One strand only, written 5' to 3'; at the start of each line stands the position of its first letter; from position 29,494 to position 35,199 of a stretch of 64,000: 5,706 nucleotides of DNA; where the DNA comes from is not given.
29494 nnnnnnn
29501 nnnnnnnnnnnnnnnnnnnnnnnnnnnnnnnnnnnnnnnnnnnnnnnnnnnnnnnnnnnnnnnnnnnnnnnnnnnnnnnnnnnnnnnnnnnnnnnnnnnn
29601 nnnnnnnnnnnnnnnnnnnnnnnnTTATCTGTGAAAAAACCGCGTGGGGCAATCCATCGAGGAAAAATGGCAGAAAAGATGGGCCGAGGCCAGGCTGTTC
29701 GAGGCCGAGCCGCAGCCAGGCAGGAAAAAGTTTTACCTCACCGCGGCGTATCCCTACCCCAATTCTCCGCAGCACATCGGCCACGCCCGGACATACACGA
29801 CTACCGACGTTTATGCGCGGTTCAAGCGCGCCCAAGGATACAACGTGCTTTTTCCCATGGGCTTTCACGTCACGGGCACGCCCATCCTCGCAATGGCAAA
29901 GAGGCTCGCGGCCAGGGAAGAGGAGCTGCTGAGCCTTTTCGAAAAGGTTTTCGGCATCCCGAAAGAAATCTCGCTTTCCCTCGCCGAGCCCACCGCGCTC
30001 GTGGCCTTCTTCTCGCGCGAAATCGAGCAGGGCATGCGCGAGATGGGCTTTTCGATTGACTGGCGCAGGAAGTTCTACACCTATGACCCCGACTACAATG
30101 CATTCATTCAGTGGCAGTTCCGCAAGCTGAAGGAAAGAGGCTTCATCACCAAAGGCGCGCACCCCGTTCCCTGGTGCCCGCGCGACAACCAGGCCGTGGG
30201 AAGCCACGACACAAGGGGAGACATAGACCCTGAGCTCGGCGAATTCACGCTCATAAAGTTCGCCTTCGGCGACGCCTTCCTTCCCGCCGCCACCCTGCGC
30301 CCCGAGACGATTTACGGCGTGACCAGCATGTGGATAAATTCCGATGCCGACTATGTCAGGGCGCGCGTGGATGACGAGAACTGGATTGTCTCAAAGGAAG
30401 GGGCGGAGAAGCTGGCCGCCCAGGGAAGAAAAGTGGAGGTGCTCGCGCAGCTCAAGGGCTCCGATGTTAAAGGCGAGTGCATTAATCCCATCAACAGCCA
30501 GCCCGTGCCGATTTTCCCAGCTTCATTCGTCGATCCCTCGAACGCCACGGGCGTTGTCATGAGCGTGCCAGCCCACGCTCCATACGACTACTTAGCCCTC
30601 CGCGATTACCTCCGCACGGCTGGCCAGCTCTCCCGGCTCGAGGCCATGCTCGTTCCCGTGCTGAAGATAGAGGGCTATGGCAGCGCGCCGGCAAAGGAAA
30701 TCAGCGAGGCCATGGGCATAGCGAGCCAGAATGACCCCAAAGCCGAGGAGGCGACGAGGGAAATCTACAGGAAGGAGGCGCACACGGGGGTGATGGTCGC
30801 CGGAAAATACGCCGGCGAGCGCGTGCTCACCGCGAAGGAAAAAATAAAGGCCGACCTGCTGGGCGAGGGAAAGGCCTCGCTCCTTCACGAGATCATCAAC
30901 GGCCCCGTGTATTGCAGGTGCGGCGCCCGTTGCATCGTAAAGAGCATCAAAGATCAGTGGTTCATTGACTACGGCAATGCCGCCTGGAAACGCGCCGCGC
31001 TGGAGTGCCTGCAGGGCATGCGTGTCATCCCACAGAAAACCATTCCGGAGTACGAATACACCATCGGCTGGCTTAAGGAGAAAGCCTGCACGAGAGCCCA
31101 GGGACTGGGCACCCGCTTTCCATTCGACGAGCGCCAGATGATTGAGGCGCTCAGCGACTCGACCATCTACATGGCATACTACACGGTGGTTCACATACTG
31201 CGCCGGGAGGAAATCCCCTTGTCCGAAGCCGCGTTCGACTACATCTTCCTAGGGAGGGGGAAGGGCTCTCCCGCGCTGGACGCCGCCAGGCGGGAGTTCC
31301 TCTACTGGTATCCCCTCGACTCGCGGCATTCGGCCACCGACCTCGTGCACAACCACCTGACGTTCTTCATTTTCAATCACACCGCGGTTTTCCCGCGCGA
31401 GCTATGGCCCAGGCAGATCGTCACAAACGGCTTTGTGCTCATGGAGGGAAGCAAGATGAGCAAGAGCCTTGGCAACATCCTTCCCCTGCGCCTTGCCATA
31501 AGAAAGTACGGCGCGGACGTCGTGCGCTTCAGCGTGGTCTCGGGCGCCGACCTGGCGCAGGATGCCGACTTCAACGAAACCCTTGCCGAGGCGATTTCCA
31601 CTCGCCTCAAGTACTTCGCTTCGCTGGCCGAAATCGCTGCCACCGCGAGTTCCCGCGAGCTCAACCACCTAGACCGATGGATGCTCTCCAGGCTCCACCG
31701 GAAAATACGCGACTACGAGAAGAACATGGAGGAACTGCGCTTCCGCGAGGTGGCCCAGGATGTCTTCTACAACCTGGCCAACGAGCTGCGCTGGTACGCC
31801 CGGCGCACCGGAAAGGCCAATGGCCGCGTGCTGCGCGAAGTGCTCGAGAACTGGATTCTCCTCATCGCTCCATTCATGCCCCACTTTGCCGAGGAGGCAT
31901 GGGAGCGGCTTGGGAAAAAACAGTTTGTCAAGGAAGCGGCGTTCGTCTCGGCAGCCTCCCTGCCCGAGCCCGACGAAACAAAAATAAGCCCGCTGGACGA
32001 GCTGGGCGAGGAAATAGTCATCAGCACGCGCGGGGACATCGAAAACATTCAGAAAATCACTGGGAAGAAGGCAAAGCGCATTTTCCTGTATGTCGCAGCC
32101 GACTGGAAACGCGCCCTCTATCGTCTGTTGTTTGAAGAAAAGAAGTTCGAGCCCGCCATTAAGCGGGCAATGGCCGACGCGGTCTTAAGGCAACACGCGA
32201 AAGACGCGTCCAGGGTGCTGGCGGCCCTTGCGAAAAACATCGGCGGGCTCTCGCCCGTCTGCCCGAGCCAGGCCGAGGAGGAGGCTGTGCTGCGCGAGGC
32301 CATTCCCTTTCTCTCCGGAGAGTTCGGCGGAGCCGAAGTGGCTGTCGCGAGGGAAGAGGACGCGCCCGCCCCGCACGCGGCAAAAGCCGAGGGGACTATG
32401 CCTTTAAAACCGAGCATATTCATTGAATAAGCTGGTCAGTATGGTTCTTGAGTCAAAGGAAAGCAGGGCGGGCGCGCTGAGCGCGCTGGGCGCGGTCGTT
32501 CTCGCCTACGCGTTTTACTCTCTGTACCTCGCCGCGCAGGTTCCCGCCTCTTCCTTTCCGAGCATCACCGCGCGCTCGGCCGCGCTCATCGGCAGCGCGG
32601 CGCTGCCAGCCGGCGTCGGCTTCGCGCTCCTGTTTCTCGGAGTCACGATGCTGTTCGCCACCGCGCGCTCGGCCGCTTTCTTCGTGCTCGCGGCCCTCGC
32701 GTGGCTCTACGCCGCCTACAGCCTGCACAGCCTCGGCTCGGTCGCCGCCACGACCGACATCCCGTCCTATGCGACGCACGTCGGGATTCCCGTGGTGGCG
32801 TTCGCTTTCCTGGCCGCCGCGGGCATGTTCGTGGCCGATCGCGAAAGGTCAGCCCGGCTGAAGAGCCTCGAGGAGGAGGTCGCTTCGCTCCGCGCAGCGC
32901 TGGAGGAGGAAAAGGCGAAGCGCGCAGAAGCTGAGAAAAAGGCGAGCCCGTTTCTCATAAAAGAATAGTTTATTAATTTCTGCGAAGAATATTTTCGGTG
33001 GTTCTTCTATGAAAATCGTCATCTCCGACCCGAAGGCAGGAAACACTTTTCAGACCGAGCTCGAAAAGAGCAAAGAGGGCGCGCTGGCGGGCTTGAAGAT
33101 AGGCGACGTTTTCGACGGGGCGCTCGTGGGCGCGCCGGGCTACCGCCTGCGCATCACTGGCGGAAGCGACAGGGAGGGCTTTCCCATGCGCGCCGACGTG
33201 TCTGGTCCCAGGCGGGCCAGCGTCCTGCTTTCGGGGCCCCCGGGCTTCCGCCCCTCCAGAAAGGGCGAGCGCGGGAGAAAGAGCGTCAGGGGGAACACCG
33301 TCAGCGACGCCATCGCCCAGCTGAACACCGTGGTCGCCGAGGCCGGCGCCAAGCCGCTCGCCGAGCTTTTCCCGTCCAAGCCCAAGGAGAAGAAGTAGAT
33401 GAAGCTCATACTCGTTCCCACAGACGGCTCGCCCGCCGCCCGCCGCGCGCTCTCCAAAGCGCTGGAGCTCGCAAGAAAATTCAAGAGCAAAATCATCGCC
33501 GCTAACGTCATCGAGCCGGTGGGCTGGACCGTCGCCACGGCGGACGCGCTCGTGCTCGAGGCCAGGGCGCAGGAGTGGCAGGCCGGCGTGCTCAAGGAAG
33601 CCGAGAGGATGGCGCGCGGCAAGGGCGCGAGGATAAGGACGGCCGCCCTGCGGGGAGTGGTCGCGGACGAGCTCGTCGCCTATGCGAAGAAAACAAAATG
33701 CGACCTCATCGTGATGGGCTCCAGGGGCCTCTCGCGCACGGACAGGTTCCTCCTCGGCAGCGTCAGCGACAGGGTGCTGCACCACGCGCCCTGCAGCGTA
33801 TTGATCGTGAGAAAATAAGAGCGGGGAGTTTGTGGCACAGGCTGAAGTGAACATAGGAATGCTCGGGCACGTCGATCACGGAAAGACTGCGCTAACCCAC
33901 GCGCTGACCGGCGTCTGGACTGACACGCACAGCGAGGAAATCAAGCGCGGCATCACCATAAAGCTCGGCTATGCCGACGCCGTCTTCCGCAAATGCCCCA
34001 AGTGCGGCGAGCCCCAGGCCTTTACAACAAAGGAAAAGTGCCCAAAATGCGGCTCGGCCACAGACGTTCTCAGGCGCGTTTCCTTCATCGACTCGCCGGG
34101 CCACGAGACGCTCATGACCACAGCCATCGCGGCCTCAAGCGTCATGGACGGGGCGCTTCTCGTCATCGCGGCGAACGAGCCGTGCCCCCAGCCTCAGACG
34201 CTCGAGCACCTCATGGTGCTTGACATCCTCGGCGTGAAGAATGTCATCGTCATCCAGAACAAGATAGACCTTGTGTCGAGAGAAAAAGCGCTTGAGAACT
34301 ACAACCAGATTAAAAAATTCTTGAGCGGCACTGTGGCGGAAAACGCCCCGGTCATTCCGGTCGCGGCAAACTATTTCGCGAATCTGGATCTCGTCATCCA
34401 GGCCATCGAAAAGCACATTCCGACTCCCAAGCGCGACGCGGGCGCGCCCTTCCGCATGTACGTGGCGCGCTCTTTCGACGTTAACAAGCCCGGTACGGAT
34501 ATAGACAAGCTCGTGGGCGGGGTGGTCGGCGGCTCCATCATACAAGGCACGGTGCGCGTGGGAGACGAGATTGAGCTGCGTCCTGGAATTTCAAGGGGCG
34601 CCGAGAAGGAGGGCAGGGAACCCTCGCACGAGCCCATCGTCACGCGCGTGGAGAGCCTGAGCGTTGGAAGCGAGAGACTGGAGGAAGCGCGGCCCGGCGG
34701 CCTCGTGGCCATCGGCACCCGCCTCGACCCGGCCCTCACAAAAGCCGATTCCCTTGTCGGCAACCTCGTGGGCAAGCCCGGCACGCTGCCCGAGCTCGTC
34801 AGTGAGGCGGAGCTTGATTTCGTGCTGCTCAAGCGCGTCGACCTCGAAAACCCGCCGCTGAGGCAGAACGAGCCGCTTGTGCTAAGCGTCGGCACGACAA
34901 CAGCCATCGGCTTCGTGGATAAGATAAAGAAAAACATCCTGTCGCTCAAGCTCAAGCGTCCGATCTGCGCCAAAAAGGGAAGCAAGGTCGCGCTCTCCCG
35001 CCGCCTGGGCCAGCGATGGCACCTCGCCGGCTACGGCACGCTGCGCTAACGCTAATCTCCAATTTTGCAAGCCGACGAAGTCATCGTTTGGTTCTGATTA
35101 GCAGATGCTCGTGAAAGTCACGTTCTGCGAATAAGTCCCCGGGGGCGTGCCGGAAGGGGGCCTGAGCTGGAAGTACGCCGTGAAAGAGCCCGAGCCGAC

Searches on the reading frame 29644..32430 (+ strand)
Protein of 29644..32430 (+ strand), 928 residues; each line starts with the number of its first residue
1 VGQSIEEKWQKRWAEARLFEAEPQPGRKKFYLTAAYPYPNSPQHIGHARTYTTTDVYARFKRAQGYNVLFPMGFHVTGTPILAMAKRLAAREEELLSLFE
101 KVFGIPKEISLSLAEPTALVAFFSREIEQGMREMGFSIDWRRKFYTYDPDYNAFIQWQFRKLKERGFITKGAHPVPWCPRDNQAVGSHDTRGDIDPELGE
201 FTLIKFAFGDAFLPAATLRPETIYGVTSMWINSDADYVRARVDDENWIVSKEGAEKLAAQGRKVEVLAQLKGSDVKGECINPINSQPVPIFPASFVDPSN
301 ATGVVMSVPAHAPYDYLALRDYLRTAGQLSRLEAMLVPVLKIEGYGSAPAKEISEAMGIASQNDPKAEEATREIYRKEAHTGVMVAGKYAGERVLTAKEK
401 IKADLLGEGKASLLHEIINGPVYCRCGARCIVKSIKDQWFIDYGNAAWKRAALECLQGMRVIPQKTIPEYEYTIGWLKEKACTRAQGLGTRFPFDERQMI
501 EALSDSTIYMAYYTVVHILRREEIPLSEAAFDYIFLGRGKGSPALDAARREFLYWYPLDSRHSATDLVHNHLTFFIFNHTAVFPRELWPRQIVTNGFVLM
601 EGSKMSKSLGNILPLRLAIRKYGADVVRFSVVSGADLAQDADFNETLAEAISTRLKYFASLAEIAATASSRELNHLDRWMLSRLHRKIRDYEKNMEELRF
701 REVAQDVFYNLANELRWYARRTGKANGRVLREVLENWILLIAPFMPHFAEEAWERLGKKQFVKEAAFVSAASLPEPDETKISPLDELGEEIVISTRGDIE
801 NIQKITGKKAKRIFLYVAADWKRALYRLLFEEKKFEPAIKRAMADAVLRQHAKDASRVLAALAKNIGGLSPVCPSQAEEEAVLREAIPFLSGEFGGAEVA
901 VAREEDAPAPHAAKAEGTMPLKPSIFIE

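Call 42: search_protein_families(library=pfam, proteins=[window:29644-32430:+], max_evalue=0.00001)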
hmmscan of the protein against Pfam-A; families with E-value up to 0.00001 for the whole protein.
window:29644-32430:+ (928 aa): 5 families
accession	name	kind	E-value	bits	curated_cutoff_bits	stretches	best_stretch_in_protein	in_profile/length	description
PF00133.28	tRNA-synt_1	-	2.8e-34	119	22.7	2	8-494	1-245/414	tRNA synthetases class I (I, L, M and V)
PF08264.19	Anticodon_1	-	6.2e-27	94.7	25.1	1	677-812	1-145/148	Anticodon-binding domain of tRNA ligase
PF09334.17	tRNA-synt_1g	-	1.4e-25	90.4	20.1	2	31-98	2-69/391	tRNA synthetases class I (M)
PF01406.26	tRNA-synt_1e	-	2.1e-13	50.7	27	1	564-649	214-297/301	tRNA synthetases class I (C) catalytic domain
PF13603.12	tRNA-synt_1_2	-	8e-11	42.2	25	1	216-316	26-126/185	Leucyl-tRNA synthetase, editing domain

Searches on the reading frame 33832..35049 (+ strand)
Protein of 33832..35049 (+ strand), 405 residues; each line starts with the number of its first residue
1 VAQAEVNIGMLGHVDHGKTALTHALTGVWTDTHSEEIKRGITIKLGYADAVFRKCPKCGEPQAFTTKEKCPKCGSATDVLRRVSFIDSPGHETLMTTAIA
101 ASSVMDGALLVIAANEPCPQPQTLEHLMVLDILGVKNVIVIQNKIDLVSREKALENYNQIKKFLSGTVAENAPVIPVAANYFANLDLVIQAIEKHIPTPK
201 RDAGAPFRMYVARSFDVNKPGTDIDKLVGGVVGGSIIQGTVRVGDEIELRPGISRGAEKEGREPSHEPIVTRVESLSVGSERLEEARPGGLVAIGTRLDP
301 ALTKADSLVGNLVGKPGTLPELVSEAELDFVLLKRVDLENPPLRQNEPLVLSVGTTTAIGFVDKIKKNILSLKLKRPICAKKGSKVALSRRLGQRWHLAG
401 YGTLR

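Call 42: search_protein_families(library=pfam, proteins=[window:33832-35049:+], max_evalue=0.00001)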
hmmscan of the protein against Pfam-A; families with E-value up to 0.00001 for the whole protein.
window:33832-35049:+ (405 aa): 3 families
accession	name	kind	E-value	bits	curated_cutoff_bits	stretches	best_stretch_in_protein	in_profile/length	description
PF00009.33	GTP_EFTU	-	4.4e-30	105.1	26.5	1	6-197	4-187/188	Elongation factor Tu GTP binding domain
PF09173.17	eIF2_C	-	2.6e-22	79.3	22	1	339-403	21-85/86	Initiation factor eIF2 gamma, C terminal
PF03144.31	GTP_EFTU_D2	-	6.3e-10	39.8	30.3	1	229-300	1-62/73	Elongation factor Tu domain 2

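Call 44: find_homologous_proteins(query=window:33832-35049:+, max_evalue=1e-30)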
Query window:33832-35049:+ (405 aa): 8000 proteins with E <= 1e-30 among 8000 candidates; the best 120 are listed.
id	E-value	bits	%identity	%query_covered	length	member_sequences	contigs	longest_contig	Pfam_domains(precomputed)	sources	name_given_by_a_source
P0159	1.0e-265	899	100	100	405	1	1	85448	PF09173.18,PF00009.34,PF03144.32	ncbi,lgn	ncbi:MAG: translation initiation factor IF-2 subunit gamma [Candidatus Micrarchaeia archaeon]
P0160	1.9e-239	812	89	100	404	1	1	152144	PF09173.18,PF00009.34,PF03144.32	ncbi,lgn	ncbi:MAG: translation initiation factor IF-2 subunit gamma [Candidatus Micrarchaeia archaeon]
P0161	1.5e-238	809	87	100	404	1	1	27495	PF09173.18,PF00009.34,PF03144.32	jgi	-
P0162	9.3e-191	652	70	100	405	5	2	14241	PF09173.18,PF00009.34,PF03144.32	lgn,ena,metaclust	metaclust:\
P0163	6.9e-190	649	69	100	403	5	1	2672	PF09173.18,PF00009.34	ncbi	ncbi:MAG: translation initiation factor IF-2 subunit gamma [Candidatus Micrarchaeia archaeon]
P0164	6.4e-188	643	66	100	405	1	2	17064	PF09173.18,PF00009.34,PF03144.32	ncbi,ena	-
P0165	1.0e-186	639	68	100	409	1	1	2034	PF09173.18,PF00009.34,PF03144.32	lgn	-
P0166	9.4e-186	636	67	100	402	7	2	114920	PF09173.18,PF00009.34,PF03144.32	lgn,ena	-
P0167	1.1e-185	635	68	100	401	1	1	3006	PF09173.18,PF00009.34,PF03144.32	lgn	-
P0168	1.2e-185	635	68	100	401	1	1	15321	PF09173.18,PF00009.34,PF03144.32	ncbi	-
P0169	1.4e-185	635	66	100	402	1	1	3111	PF09173.18,PF00009.34,PF03144.32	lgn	-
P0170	1.8e-185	635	67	100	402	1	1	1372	PF09173.18,PF00009.34,PF03144.32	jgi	jgi:translation initiation factor 2 subunit 3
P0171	2.0e-185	635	69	98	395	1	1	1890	PF09173.18,PF00009.34,PF03144.32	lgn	-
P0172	2.4e-185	634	67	100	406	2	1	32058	PF09173.18,PF00009.34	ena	-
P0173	2.8e-185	634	67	100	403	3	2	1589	PF09173.18,PF00009.34,PF03144.32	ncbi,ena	-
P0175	3.9e-185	634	68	100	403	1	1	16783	PF09173.18,PF00009.34,PF03144.32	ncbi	-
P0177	1.3e-184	632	67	100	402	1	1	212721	PF09173.18,PF00009.34,PF03144.32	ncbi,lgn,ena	-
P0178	2.4e-184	631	69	100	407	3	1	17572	PF09173.18,PF00009.34,PF03144.32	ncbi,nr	ncbi:MAG: translation initiation factor IF-2 subunit gamma [Candidatus ainarchaeum sp.]|nr:translati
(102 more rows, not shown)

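Call 68: find_encoding_contigs(protein=P0178, flank=500, max_places=2)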
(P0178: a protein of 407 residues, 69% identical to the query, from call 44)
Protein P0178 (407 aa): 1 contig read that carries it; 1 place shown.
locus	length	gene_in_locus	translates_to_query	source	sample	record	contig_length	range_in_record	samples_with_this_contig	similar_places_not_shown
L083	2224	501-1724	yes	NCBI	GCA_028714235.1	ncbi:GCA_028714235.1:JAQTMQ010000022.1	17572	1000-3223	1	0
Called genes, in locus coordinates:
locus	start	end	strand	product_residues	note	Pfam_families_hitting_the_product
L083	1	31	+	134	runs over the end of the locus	PF01092:Ribosomal_S6e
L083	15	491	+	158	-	PF00582:Usp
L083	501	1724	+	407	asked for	PF00009:GTP_EFTU, PF03144:GTP_EFTU_D2, PF09173:eIF2_C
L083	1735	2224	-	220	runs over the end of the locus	PF00149:Metallophos, PF12850:Metallophos_2, PF14582:Metallophos_3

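Call 69: find_encoding_contigs(protein=P0177, flank=500, max_places=2)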
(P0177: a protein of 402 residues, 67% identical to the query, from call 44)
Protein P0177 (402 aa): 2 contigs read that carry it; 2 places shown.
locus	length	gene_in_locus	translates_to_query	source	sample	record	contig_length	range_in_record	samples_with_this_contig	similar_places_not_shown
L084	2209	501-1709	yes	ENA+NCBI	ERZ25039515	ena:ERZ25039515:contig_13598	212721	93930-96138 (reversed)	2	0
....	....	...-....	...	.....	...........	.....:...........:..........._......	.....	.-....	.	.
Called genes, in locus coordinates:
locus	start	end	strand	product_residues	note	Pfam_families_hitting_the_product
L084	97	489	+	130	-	PF01092:Ribosomal_S6e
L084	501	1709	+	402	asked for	PF00009:GTP_EFTU, PF03144:GTP_EFTU_D2 (weak), PF09173:eIF2_C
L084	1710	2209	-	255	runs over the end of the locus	PF06745:ATPase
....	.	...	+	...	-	?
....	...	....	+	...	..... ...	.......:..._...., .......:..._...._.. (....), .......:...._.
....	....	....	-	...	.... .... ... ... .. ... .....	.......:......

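Call 70: find_encoding_contigs(protein=P0175, flank=500, max_places=2)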
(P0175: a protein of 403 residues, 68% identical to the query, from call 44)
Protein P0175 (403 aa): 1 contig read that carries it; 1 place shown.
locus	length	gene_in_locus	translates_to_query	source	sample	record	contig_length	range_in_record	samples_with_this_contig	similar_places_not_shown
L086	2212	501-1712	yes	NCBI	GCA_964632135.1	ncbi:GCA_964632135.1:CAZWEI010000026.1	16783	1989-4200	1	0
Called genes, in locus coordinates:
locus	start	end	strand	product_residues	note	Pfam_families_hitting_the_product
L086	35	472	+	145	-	PF01092:Ribosomal_S6e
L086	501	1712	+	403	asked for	PF00009:GTP_EFTU, PF03144:GTP_EFTU_D2, PF09173:eIF2_C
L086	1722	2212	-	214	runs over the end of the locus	PF00149:Metallophos, PF12850:Metallophos_2, PF14582:Metallophos_3 (faint)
